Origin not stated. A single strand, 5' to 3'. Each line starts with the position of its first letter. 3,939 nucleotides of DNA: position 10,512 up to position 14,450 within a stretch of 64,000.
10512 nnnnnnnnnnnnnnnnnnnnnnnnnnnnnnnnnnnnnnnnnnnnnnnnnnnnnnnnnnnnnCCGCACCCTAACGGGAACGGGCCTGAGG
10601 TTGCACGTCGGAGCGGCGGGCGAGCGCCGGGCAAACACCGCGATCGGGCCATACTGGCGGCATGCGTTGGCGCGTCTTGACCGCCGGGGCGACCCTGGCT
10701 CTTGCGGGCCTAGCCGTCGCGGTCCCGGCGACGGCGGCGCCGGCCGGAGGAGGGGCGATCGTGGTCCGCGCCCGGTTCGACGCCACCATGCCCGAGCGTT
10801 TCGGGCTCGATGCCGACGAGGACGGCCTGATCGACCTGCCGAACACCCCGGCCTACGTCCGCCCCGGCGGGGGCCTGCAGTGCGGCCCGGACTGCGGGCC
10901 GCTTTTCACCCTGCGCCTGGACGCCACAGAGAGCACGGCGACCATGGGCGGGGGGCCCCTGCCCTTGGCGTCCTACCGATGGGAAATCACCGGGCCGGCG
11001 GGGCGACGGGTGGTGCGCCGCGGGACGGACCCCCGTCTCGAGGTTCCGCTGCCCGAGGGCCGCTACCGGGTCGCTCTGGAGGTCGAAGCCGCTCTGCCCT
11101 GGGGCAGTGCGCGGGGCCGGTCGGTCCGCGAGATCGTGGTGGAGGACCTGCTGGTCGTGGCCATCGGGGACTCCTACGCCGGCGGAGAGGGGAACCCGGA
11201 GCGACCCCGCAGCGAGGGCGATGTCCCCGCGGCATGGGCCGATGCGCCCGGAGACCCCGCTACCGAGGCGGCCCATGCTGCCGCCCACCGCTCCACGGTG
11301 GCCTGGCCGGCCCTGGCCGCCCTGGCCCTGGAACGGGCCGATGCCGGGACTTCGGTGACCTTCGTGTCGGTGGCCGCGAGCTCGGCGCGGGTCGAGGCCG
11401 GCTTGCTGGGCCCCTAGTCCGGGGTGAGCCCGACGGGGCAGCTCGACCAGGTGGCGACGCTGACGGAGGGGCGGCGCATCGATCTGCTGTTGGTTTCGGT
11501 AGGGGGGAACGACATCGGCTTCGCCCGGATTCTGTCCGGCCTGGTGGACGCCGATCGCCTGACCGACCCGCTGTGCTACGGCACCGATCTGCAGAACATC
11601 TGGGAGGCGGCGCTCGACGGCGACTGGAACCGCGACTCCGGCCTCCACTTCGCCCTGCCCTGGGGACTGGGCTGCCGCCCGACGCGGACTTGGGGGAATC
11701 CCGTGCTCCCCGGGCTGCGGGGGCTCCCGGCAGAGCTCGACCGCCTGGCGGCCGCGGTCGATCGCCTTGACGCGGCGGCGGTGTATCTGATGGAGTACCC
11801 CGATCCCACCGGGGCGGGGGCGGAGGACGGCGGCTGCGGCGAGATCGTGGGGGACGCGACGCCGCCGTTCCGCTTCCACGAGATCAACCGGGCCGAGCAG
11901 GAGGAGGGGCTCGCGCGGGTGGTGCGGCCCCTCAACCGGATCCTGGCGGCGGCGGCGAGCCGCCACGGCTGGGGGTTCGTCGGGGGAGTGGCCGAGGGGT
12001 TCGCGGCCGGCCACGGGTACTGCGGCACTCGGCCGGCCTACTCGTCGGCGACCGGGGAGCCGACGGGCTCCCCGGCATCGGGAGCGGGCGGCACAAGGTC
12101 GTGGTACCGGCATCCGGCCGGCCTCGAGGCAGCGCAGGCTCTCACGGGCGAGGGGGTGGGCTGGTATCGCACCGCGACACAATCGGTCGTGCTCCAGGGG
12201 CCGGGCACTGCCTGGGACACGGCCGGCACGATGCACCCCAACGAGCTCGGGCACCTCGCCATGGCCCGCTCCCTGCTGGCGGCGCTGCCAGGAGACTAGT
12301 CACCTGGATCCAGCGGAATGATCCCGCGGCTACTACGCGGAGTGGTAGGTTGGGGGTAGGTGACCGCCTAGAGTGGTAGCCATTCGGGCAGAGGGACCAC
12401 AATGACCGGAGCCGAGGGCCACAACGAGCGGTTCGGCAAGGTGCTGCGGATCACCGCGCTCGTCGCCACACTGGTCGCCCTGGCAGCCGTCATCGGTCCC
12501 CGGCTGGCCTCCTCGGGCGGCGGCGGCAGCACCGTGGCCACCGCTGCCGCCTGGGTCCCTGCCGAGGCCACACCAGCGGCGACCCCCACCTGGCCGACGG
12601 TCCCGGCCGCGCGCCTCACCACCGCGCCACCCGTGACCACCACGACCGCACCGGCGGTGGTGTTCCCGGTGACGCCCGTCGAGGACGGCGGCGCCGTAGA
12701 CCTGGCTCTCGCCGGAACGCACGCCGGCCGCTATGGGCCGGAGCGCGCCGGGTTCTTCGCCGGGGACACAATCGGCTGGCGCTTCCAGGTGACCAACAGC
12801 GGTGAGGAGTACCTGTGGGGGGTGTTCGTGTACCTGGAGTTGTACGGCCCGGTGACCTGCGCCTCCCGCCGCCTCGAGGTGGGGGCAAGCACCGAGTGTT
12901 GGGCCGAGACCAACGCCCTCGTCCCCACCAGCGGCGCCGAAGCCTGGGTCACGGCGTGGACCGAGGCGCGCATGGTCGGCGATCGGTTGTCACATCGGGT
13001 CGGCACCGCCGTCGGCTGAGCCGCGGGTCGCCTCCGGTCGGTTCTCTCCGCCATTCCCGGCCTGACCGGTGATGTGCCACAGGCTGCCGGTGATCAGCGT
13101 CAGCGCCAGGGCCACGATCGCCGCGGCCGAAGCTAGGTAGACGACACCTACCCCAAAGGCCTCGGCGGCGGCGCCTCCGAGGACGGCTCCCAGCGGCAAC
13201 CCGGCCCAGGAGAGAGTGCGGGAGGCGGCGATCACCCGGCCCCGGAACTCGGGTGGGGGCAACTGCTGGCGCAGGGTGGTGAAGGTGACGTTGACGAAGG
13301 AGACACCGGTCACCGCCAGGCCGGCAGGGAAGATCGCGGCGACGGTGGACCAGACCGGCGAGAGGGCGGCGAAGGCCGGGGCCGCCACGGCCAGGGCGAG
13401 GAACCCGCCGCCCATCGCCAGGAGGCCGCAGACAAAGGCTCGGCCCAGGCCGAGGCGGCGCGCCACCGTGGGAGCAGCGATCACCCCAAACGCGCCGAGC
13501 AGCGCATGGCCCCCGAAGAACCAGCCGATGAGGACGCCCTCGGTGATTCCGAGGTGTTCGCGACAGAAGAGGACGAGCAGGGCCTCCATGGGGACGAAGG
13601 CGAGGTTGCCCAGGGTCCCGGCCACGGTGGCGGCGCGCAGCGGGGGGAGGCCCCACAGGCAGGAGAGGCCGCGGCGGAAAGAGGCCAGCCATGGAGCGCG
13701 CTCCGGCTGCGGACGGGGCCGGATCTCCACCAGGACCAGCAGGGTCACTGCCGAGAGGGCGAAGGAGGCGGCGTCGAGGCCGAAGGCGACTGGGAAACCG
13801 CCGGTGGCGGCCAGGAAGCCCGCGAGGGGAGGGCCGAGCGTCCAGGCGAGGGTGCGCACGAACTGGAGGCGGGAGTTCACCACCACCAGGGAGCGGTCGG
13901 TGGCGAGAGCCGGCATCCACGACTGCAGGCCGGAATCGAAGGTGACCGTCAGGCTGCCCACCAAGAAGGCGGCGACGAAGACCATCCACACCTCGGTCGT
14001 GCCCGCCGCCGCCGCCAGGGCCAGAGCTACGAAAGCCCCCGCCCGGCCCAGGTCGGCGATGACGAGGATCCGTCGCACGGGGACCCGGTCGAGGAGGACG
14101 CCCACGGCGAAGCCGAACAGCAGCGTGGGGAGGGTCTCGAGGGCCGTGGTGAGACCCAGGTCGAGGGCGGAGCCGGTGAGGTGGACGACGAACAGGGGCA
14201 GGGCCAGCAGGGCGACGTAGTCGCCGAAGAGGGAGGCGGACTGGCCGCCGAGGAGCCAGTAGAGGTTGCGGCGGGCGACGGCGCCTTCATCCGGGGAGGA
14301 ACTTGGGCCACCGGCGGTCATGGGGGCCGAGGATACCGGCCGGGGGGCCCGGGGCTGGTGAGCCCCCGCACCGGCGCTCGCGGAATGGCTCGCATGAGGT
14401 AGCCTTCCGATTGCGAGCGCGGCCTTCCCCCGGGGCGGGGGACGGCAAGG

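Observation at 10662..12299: Secreted SGNH hydrolase whose catalytic triad is split by a single in-frame amber codon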

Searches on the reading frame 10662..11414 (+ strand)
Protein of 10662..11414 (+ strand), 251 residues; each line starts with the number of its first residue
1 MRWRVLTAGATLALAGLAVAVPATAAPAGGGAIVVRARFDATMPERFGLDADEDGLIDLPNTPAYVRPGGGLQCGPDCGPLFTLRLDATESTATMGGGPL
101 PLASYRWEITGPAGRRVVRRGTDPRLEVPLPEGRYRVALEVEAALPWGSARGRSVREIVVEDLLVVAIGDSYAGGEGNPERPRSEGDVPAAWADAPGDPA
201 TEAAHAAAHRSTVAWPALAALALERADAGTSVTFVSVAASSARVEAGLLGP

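Call 5: search_protein_families(library=pfam, proteins=[window:10662-11414:+], max_evalue=1)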
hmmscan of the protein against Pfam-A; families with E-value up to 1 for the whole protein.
window:10662-11414:+ (251 aa): 0 families

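Call 17: find_encoding_contigs(protein=window:10662-11414:+, flank=3000, max_places=4)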
Protein window:10662-11414:+ (251 aa): no gene with exactly this product is on record in the collection.

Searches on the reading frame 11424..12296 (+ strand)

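Call 5: search_protein_families(library=pfam, proteins=[window:11424-12296:+], max_evalue=1)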
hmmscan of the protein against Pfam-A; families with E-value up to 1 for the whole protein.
window:11424-12296:+ (291 aa): 1 family
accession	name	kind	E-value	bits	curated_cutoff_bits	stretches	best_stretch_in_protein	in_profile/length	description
PF13472.12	Lipase_GDSL_2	-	0.00012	23.1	32.9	1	6-187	54-148/178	GDSL-like Lipase/Acylhydrolase family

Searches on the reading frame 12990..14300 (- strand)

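Call 27: search_protein_families(library=pfam, proteins=[window:12990-14300:-], max_evalue=0.001)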
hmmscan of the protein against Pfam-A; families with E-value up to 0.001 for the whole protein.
window:12990-14300:- (436 aa): 2 families
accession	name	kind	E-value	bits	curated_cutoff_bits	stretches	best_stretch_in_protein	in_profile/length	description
PF07690.21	MFS_1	-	1.2e-29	103.8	33.4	1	17-371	2-346/347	Major Facilitator Superfamily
PF05977.19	MFS_3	-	3.4e-11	42.7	27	1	21-404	20-392/524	Transmembrane secretion effector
